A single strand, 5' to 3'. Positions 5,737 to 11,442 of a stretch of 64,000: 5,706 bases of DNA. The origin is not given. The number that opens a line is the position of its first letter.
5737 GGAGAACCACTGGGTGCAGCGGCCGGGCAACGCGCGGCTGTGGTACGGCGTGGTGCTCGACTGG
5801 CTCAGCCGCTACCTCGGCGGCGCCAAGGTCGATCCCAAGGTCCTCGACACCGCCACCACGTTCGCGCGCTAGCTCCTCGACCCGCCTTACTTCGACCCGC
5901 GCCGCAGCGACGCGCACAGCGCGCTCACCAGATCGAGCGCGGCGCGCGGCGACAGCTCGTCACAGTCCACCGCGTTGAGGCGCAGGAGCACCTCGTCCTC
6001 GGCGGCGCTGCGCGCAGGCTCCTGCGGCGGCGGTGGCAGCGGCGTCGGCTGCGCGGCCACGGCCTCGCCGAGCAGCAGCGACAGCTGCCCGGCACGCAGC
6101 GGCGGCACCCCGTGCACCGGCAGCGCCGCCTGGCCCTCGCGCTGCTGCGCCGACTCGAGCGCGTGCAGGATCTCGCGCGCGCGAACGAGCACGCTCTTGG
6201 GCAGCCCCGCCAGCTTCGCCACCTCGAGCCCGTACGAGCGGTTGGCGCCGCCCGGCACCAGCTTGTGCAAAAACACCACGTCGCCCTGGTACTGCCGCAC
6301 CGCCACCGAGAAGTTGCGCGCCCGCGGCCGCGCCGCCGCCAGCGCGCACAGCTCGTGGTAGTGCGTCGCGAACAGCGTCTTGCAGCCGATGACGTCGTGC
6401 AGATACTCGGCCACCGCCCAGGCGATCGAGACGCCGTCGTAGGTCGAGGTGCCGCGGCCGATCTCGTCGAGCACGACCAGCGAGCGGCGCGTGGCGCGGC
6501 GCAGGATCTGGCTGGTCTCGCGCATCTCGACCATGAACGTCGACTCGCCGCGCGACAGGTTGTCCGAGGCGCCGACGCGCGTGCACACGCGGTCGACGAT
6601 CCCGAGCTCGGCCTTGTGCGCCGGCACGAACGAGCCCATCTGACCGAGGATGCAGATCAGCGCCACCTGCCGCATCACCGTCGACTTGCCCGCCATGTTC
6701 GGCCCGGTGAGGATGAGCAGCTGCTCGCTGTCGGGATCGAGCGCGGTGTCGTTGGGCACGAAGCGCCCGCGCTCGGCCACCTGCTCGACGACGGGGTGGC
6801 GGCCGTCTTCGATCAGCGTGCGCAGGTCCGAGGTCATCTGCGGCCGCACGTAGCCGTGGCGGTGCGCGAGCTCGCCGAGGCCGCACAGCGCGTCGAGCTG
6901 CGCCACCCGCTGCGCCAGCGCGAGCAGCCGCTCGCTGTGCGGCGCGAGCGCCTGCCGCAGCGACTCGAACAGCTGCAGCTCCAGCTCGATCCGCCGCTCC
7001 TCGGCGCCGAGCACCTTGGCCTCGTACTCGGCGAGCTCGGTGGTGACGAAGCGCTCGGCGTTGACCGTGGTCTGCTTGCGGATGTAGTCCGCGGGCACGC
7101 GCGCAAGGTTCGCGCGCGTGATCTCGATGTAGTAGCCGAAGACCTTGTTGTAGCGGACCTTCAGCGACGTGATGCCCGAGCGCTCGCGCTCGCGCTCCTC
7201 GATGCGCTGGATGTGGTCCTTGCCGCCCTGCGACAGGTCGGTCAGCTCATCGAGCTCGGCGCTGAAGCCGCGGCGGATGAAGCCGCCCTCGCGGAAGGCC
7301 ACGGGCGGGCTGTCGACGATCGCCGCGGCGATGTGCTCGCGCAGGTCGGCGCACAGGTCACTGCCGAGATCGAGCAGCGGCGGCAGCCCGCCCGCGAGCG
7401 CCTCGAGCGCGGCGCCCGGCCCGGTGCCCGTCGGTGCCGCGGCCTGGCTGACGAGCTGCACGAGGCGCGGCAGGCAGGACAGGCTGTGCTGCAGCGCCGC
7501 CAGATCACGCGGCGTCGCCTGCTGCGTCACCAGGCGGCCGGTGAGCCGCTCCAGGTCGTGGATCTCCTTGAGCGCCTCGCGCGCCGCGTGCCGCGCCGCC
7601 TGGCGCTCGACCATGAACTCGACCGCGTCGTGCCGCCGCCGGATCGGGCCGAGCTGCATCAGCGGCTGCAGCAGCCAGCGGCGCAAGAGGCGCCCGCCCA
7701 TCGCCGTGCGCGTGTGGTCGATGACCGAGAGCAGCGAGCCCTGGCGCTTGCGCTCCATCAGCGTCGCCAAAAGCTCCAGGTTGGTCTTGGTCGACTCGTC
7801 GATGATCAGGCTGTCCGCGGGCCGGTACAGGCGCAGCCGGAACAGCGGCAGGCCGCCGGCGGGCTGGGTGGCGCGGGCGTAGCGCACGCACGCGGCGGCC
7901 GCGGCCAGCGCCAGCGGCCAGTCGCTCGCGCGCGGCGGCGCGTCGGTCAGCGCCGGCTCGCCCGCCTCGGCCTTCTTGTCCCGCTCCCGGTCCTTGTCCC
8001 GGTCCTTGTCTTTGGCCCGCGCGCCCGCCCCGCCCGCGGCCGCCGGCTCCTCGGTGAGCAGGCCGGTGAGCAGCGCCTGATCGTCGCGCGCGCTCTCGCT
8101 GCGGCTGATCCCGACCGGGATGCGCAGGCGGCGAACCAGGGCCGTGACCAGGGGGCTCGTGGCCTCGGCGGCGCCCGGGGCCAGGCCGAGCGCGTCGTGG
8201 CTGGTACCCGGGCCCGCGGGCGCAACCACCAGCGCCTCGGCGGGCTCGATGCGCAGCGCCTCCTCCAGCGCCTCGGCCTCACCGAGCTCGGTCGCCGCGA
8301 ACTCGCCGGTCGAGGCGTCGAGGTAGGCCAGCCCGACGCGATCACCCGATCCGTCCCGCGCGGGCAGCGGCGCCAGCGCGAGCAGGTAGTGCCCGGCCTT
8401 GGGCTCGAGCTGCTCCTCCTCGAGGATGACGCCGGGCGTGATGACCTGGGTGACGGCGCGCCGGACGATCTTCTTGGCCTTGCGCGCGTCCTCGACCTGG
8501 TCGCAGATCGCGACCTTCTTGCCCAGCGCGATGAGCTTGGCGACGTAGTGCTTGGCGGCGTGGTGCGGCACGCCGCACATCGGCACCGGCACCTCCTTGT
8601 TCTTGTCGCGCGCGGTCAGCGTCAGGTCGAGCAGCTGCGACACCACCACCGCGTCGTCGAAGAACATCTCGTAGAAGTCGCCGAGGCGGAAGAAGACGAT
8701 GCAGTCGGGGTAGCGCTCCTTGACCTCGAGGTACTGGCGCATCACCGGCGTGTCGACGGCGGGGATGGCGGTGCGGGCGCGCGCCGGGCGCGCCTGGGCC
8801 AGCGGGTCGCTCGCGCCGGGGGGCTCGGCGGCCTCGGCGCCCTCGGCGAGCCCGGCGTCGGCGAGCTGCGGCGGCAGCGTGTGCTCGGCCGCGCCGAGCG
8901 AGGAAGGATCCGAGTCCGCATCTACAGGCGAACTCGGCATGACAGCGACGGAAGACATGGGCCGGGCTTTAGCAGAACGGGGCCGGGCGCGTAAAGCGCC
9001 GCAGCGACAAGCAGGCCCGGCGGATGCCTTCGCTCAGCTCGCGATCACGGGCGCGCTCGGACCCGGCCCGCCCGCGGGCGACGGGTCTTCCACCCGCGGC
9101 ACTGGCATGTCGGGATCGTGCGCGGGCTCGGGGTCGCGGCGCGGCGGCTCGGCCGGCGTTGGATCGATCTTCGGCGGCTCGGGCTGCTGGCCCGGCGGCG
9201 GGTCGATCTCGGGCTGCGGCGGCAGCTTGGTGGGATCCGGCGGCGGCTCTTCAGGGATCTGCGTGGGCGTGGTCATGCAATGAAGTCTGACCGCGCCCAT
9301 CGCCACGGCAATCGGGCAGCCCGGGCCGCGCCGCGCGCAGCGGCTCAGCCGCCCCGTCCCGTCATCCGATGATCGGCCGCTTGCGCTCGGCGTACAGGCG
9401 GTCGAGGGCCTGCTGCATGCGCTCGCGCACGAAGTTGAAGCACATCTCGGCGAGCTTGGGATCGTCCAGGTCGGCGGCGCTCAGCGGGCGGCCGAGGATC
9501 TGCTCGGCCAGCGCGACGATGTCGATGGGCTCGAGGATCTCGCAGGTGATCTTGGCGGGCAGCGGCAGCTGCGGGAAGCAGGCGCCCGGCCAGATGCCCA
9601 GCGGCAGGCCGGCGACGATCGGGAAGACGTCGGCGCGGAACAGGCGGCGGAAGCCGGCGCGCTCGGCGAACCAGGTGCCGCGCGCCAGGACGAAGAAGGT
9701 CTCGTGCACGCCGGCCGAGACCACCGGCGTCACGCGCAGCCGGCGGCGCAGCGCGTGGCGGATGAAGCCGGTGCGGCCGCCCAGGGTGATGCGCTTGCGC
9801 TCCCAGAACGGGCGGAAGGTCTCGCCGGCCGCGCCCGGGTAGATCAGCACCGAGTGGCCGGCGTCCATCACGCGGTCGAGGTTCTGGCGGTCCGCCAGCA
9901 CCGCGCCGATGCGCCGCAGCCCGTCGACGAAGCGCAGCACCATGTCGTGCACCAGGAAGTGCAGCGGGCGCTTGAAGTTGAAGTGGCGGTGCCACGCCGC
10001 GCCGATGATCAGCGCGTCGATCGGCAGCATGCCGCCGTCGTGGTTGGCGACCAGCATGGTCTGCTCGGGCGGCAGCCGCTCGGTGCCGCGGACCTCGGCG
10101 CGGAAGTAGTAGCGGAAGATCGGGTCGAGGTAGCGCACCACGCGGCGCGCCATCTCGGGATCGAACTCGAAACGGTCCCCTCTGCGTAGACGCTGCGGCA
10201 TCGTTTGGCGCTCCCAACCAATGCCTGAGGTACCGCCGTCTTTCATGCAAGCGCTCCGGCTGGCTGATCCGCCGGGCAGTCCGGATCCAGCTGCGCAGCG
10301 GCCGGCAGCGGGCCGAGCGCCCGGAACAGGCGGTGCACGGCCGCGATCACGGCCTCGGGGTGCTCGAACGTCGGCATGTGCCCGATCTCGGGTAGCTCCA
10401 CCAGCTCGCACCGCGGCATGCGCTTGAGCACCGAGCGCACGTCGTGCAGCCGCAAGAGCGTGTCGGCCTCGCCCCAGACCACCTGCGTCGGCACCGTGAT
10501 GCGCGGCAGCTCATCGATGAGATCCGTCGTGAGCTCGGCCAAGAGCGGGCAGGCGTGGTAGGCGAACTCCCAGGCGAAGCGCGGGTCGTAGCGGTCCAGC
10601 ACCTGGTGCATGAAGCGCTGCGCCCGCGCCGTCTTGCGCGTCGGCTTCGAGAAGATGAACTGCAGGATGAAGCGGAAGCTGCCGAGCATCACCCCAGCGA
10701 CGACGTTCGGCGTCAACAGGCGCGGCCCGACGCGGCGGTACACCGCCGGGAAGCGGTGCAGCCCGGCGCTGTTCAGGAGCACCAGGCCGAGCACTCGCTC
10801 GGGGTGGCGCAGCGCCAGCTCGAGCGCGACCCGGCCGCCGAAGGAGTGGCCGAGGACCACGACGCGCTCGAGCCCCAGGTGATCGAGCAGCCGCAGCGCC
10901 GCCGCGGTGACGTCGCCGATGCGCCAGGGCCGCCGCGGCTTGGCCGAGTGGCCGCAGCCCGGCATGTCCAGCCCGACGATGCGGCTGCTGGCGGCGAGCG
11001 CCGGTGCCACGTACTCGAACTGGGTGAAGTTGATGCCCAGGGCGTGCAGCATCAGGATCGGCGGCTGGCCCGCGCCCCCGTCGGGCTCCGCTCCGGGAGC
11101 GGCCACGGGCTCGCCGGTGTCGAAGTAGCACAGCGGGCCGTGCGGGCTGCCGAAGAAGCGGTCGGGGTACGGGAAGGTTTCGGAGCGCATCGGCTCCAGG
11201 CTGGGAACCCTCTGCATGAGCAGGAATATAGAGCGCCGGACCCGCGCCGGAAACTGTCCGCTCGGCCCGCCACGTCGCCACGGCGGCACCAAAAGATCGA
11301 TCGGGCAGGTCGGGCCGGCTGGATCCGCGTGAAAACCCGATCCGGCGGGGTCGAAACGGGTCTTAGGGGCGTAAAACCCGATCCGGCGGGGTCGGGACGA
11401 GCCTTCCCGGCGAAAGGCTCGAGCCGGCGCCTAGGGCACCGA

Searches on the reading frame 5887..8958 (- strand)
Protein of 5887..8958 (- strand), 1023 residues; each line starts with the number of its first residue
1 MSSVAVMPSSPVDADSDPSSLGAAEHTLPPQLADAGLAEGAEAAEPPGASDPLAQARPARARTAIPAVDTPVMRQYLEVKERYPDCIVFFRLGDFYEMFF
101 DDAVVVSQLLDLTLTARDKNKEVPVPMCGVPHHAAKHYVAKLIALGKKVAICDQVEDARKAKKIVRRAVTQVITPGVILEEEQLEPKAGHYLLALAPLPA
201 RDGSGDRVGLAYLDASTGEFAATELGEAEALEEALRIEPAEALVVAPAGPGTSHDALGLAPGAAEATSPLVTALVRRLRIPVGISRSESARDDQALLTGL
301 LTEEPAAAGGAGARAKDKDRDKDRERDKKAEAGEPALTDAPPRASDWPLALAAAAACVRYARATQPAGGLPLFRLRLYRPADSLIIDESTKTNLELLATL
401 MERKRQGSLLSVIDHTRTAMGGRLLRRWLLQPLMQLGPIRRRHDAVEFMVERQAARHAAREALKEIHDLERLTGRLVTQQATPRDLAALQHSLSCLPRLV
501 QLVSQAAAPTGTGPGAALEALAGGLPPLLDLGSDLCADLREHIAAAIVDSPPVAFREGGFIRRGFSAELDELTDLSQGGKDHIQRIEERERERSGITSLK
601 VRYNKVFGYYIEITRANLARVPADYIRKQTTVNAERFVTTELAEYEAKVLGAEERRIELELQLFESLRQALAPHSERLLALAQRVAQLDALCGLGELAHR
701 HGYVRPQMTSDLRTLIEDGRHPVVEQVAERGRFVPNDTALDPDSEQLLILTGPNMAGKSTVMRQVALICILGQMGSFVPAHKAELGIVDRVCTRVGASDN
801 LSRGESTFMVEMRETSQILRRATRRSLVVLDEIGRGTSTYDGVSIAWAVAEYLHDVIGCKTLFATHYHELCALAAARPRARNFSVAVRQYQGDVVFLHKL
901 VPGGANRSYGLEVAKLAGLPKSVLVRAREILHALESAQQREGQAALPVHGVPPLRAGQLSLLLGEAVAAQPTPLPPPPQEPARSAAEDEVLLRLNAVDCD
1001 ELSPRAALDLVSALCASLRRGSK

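Call 81: search_protein_families(library=pfam, proteins=[window:5887-8958:-], max_evalue=0.001)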
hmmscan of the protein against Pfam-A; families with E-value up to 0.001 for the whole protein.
window:5887-8958:- (1023 aa): 5 families
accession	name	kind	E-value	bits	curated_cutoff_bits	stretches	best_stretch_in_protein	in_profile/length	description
PF00488.27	MutS_V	-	9.5e-83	277.2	30.2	1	748-935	1-188/188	MutS domain V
PF05192.23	MutS_III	-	3.4e-48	165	34.1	1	389-694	1-193/194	MutS domain III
PF01624.25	MutS_I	-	1.8e-44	151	20.6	1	70-182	1-113/113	MutS domain I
PF05190.23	MutS_IV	-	6.5e-30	103.7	22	1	564-655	1-92/92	MutS family domain IV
PF05188.22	MutS_II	-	2.8e-07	31.4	25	1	191-244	2-51/133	MutS domain II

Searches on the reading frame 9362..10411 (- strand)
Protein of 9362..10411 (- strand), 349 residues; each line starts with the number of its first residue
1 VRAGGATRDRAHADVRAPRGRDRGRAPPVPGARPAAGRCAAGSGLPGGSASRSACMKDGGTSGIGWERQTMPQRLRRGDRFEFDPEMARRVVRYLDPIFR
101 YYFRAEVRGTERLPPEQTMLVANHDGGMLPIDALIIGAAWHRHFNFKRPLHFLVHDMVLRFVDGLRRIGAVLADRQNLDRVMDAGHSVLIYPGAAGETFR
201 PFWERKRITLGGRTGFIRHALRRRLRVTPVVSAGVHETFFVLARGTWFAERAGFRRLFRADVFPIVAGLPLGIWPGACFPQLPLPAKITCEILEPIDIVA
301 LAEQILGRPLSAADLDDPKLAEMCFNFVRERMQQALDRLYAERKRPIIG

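Call 81: search_protein_families(library=pfam, proteins=[window:9362-10411:-], max_evalue=0.001)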
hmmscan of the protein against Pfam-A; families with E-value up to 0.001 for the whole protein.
window:9362-10411:- (349 aa): 2 families
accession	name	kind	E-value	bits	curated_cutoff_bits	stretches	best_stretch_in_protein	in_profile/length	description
PF03982.18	DAGAT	-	4.1e-09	36.2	22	1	94-239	40-194/297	Diacylglycerol acyltransferase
PF01553.26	Acyltransferase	-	9.9e-09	35.5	23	1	105-231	2-130/132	Acyltransferase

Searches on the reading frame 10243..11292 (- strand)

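Call 81: search_protein_families(library=pfam, proteins=[window:10243-11292:-], max_evalue=0.001)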
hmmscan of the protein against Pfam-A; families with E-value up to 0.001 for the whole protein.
window:10243-11292:- (349 aa): 7 families
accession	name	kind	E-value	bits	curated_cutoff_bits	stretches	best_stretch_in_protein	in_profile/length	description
PF00561.26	Abhydrolase_1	-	2.3e-28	99.9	25.8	1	77-312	1-245/245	alpha/beta hydrolase fold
PF12697.13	Abhydrolase_6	-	6.2e-23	83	26.3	1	79-318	1-217/217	Alpha/beta hydrolase family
PF12146.15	Hydrolase_4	-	2.9e-15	56.7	27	1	79-310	7-237/239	Serine aminopeptidase, S33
PF03096.20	Ndr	-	4.4e-09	35.9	23.3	1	75-327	22-280/283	Ndr family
PF06342.18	DUF1057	-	8.7e-06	25.4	21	1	104-181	64-141/297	Alpha/beta hydrolase of unknown function (DUF1057)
PF00975.26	Thioesterase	-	0.00037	21.2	26.4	1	78-165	2-89/226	Thioesterase domain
PF20408.4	Abhydrolase_11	-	0.00042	20.5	27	0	118-173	50-105/193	Alpha/beta hydrolase domain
